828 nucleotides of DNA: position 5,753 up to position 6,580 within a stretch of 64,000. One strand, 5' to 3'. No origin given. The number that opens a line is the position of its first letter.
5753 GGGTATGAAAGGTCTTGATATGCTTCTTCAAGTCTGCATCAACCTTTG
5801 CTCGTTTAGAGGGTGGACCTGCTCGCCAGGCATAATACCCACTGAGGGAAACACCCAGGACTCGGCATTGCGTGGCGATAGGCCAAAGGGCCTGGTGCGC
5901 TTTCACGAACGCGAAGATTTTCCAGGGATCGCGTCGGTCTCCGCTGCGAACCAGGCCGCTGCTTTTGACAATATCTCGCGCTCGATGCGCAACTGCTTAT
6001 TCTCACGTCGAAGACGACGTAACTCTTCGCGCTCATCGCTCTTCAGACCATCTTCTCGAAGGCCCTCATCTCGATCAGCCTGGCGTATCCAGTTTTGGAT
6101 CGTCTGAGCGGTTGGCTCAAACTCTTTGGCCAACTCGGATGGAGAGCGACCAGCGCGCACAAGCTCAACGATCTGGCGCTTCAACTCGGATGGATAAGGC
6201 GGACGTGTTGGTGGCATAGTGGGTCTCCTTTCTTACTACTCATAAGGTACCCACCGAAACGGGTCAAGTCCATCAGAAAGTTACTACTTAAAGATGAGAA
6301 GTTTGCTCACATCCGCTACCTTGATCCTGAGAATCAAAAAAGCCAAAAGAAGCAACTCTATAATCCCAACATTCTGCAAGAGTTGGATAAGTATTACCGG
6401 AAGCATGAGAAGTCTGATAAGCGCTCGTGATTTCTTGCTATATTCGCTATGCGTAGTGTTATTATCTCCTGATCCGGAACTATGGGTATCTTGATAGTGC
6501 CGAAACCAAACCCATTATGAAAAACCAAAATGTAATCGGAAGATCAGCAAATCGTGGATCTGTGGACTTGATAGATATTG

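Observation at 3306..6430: Low-GC accessory island: PLD-nuclease/SNF2-like helicase gene decapitated by a decayed IS3 element, beside a 3-TM repeat protein (remnant of a defence-like module?)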

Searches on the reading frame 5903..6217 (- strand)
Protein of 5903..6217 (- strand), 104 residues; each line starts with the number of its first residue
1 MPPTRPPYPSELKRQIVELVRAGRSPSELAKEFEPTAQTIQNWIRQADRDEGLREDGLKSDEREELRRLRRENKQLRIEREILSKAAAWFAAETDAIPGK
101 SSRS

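Call 4: search_protein_families(library=pfam, proteins=[window:5903-6217:-], max_evalue=0.1)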
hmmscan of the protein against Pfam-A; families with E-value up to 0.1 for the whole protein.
window:5903-6217:- (104 aa): 7 families
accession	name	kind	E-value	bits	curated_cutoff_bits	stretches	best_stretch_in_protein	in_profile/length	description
PF01527.26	HTH_Tnp_1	-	1.3e-08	35.4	24.1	1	8-74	7-75/75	Transposase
PF13518.12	HTH_28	-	5.6e-05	23.6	25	1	13-58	2-44/52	Helix-turn-helix domain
PF13384.12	HTH_23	-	0.00016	21.8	24.6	1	12-53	6-49/50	Homeodomain-like domain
PF13936.12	HTH_38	-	0.03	14.5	27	0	14-46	11-43/44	Helix-turn-helix domain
PF08696.17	Dna2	-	0.062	13.4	22.4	1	12-84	119-189/204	DNA replication factor Dna2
PF01166.23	TSC22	-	0.065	13.8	30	0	64-87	28-53/57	TSC-22/dip/bun family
PF01710.22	HTH_Tnp_IS630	-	0.085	13.3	21.3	0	8-50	3-45/119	Transposase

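Call 7: search_protein_families(library=ncbifam, proteins=[window:5903-6217:-], max_evalue=0.1)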
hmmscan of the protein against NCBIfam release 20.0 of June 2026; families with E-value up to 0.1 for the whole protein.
window:5903-6217:- (104 aa): 6 families
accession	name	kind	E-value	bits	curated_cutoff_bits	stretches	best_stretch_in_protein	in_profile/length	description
NF033516.0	transpos_IS3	equivalog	4.7e-12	45.8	160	1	11-90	1-85/369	IS3 family transposase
NF047595.1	IS66_ISRel24_TnpA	equivalog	7.1e-05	23.4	74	1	5-52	2-47/113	IS66-like element accessory protein TnpA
NF033545.0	transpos_IS630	equivalog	0.00053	19.5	100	1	14-87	2-73/299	IS630 family transposase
NF033577.2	transpos_IS481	equivalog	0.0049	16.4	224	1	13-70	2-60/284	IS481 family transposase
NF041231.1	BagI_FevR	exception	0.032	13.5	500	1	61-92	276-308/315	AfsR/SARP family transcriptional regulator BagI/FevR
NF041397.1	TranRegGlpR_Halo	equivalog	0.092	12.4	300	0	9-46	3-42/253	HTH-type transcriptional regulator GlpR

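Call 46: find_encoding_contigs(protein=window:5903-6217:-, flank=3000, max_places=10)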
Protein window:5903-6217:- (104 aa): 2 contigs read that carry it; 2 places shown.
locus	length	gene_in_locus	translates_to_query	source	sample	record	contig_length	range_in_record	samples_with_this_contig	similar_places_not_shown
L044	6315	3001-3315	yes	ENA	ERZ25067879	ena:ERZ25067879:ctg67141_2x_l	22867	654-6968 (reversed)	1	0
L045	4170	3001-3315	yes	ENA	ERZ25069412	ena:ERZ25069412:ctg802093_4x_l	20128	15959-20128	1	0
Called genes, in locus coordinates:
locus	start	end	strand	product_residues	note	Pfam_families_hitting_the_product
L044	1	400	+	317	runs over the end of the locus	PF08843:AbiEii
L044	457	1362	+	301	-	-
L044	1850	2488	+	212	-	PF03969:AFG1_ATPase (faint), PF01695:IstB_IS21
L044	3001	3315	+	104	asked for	PF01527:HTH_Tnp_1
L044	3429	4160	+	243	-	PF13276:HTH_21, PF00665:rve, PF13683:rve_3, PF13333:rve_2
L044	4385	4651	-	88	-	-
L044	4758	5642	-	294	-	-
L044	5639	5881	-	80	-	PF08845:SymE_toxin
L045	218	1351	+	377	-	PF22729:NCH3 (faint)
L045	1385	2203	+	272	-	PF03781:FGE-sulfatase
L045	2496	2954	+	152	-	PF23310:TPR_27 (weak), PF08238:Sel1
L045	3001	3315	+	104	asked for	PF01527:HTH_Tnp_1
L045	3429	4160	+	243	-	PF13276:HTH_21, PF00665:rve, PF13683:rve_3, PF13333:rve_2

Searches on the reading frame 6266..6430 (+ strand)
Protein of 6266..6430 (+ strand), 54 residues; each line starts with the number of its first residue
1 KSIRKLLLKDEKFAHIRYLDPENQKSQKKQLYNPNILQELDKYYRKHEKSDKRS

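Call 6: search_protein_families(library=padloc, proteins=[window:6266-6430:+], max_evalue=0.1)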
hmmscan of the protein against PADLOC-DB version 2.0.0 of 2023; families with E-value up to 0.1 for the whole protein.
window:6266-6430:+ (54 aa): 2 families
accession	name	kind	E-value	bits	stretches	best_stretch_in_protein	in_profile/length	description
PDLC04954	PDC-S19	-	2.8e-14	51.3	1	2-47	283-328/330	-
PDLC04955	PDC-S19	-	8.2e-06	23.3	1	3-48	291-336/338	-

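Call 17: find_homologous_proteins(query=window:6266-6427:+, max_evalue=0.01)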
Query window:6266-6427:+: no candidate shares three 5-residue words with the query. No homologue found.
